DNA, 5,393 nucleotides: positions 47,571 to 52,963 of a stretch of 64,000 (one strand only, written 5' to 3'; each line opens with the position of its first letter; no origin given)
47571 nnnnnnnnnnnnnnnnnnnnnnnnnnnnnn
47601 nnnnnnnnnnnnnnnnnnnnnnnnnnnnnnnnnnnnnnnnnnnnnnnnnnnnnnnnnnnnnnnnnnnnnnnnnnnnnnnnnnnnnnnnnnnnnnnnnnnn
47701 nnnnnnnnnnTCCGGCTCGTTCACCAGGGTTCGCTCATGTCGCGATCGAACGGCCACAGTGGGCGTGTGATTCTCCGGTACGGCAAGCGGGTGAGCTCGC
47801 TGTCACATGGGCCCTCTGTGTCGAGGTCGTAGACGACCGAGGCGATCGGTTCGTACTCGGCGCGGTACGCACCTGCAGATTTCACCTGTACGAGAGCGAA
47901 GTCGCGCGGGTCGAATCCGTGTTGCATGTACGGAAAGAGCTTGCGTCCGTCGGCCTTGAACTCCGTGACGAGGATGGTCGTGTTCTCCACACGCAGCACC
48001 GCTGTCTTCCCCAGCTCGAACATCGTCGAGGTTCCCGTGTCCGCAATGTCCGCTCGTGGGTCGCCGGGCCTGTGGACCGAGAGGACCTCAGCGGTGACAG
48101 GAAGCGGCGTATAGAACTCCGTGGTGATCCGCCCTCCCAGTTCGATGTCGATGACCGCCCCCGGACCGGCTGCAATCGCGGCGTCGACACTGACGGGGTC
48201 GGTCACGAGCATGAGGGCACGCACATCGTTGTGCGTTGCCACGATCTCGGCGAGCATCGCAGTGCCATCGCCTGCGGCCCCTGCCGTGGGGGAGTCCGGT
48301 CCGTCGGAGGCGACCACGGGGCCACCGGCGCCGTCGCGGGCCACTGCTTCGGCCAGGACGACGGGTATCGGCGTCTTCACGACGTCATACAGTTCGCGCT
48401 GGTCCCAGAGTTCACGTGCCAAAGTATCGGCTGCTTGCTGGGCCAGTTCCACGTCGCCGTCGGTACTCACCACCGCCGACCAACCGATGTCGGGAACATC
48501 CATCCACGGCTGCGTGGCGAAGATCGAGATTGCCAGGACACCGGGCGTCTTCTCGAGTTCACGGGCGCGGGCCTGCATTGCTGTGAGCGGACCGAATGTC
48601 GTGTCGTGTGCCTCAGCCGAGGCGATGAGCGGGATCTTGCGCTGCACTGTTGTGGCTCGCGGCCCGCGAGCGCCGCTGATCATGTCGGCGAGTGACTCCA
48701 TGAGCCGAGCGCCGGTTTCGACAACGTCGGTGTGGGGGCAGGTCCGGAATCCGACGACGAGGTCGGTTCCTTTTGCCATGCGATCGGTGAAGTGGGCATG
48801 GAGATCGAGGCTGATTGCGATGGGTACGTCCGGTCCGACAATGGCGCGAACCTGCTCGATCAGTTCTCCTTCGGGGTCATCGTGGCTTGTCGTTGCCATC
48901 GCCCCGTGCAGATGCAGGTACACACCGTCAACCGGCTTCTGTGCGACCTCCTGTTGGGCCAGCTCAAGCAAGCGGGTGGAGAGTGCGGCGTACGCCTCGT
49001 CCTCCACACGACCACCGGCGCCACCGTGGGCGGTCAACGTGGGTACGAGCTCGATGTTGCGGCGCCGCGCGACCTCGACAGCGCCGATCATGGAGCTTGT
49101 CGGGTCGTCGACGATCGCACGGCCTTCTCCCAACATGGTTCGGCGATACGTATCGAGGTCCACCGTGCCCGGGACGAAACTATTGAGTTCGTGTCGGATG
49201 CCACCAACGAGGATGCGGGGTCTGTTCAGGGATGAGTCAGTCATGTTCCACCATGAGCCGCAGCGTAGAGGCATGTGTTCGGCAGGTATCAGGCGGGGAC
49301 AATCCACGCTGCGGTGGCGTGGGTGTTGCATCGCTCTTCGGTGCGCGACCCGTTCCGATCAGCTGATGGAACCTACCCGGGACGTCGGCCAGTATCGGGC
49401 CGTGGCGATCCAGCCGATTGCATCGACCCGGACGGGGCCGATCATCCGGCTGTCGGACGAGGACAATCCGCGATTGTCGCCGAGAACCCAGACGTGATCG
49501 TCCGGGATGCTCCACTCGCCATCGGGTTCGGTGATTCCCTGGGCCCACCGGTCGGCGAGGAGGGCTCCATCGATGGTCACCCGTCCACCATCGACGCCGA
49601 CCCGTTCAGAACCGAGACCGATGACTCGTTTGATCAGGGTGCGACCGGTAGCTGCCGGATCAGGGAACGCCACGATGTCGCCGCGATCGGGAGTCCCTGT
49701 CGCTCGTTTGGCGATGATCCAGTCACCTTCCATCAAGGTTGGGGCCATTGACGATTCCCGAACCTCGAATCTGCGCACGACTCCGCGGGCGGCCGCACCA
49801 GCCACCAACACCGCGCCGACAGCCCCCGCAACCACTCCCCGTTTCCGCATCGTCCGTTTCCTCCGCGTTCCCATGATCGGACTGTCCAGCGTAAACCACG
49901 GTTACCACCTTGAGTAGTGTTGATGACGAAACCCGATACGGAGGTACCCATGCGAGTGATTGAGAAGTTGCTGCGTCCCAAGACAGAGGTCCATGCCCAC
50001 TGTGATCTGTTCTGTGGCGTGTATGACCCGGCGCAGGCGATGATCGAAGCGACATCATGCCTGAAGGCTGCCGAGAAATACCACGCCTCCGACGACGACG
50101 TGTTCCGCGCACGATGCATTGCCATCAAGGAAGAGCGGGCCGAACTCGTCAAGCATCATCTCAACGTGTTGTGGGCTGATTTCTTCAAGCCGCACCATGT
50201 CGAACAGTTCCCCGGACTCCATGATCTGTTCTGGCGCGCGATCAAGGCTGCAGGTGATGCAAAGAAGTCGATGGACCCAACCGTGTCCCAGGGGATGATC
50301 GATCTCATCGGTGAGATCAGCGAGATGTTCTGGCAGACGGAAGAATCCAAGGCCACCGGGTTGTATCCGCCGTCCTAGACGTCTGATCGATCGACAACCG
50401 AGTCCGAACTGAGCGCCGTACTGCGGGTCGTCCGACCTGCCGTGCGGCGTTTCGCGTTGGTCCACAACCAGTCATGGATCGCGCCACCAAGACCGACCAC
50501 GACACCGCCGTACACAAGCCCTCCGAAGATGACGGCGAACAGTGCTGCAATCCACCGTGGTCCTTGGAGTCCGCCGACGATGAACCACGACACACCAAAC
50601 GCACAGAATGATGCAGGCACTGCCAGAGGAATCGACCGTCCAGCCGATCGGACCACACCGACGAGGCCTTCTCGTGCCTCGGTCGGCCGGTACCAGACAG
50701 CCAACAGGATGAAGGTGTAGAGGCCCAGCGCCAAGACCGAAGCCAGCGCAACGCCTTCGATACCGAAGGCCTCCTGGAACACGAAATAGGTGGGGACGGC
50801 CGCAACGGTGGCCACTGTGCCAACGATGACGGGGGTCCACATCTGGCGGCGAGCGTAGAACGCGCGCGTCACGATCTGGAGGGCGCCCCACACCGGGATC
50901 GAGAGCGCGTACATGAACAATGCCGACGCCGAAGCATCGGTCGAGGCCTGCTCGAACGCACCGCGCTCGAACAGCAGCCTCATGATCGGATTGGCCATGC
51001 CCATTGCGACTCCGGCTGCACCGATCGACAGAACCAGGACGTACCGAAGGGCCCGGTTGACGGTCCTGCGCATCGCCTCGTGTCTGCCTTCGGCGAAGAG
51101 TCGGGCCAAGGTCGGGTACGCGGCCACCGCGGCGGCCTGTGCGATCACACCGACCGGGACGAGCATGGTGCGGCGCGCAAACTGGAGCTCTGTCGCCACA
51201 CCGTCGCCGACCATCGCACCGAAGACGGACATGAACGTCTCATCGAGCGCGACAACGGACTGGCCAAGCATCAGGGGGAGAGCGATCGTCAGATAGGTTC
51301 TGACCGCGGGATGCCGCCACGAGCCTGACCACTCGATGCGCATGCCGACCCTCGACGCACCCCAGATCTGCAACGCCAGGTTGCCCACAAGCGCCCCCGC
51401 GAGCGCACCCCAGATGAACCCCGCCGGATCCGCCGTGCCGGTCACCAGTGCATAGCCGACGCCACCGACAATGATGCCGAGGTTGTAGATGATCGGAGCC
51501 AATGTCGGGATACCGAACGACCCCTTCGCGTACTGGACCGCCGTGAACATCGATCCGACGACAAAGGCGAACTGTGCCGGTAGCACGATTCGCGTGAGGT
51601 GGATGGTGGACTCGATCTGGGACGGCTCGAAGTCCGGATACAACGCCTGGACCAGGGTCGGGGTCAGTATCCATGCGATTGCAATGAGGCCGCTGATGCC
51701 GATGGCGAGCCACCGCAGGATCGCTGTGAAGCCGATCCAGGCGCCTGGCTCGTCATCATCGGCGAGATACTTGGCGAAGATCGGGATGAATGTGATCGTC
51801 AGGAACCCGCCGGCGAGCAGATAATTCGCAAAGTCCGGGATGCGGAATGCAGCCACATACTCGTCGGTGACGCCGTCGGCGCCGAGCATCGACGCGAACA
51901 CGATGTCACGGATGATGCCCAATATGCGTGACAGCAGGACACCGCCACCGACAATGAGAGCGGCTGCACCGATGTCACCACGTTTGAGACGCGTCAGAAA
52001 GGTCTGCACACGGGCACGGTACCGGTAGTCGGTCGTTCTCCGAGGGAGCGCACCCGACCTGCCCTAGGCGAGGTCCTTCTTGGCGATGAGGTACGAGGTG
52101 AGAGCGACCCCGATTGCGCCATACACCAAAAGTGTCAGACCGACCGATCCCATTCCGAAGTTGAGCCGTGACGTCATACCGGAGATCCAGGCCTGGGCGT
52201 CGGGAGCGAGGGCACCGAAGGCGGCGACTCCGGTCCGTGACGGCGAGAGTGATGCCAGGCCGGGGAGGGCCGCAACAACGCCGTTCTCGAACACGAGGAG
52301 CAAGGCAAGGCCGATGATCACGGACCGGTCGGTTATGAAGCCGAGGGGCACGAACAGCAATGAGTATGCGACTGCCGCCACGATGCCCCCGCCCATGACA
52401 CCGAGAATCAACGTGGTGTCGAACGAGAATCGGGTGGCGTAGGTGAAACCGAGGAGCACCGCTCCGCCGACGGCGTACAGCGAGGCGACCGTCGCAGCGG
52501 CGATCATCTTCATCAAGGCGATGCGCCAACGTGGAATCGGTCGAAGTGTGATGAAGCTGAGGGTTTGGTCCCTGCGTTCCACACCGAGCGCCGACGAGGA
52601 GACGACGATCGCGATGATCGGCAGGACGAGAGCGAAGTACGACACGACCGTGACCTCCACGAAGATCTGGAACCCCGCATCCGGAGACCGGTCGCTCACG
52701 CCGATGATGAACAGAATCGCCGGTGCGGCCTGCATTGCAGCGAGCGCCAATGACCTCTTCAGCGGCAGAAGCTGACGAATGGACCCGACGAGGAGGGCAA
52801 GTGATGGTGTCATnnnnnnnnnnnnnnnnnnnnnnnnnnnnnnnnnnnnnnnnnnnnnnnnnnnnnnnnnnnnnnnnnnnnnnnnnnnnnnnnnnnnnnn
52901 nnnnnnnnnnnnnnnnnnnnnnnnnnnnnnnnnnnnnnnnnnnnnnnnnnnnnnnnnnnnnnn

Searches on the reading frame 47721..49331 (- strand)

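Call 53: search_protein_families(library=pfam, proteins=[window:47721-49331:-], max_evalue=0.00001)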
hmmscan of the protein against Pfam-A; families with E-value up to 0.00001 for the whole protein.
window:47721-49331:- (536 aa): 2 families
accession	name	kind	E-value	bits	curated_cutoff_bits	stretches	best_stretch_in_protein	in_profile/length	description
PF07364.17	DUF1485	-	1.5e-81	274.3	22.8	1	39-329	1-289/290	Metallopeptidase family M81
PF07171.17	MlrC_C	-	1.4e-38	133.3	27.2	1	342-520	2-178/178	MlrC C-terminus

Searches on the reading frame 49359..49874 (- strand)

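Call 82: search_protein_families(library=pfam, proteins=[window:49359-49874:-], max_evalue=0.00001)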
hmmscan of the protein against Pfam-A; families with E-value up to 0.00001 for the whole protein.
window:49359-49874:- (171 aa): 1 family
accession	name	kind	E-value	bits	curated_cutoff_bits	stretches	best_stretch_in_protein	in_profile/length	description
PF10502.14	Peptidase_S26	-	4.4e-30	105.3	22.9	1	18-162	8-168/168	Signal peptidase, peptidase S26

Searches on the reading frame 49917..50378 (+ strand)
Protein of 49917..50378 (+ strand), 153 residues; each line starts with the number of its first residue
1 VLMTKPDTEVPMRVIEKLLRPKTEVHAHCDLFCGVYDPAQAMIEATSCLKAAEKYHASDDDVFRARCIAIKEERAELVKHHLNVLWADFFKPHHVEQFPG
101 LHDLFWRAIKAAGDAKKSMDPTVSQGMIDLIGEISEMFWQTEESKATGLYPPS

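Call 82: search_protein_families(library=pfam, proteins=[window:49917-50378:+], max_evalue=0.00001)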
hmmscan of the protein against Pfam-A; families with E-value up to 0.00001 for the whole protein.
window:49917-50378:+ (153 aa): 1 family
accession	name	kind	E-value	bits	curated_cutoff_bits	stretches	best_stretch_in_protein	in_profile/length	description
PF09055.16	Sod_Ni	-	6.2e-38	130.6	25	1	24-141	2-126/127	Nickel-containing superoxide dismutase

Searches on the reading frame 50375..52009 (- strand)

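Call 53: search_protein_families(library=pfam, proteins=[window:50375-52009:-], max_evalue=0.00001)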
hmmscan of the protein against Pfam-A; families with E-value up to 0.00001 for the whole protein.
window:50375-52009:- (544 aa): 1 family
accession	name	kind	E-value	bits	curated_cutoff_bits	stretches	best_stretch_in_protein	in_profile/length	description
PF03023.19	MurJ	-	2.6e-60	204.7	27.4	1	38-467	1-427/451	Lipid II flippase MurJ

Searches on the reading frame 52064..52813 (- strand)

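Call 53: search_protein_families(library=pfam, proteins=[window:52064-52813:-], max_evalue=0.00001)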
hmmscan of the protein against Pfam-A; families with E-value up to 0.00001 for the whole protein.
window:52064-52813:- (249 aa): 1 family
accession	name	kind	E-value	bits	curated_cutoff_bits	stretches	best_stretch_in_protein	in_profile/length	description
PF12730.13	ABC2_membrane_4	-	1.5e-08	35.3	27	1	21-175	12-175/179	ABC-2 family transporter protein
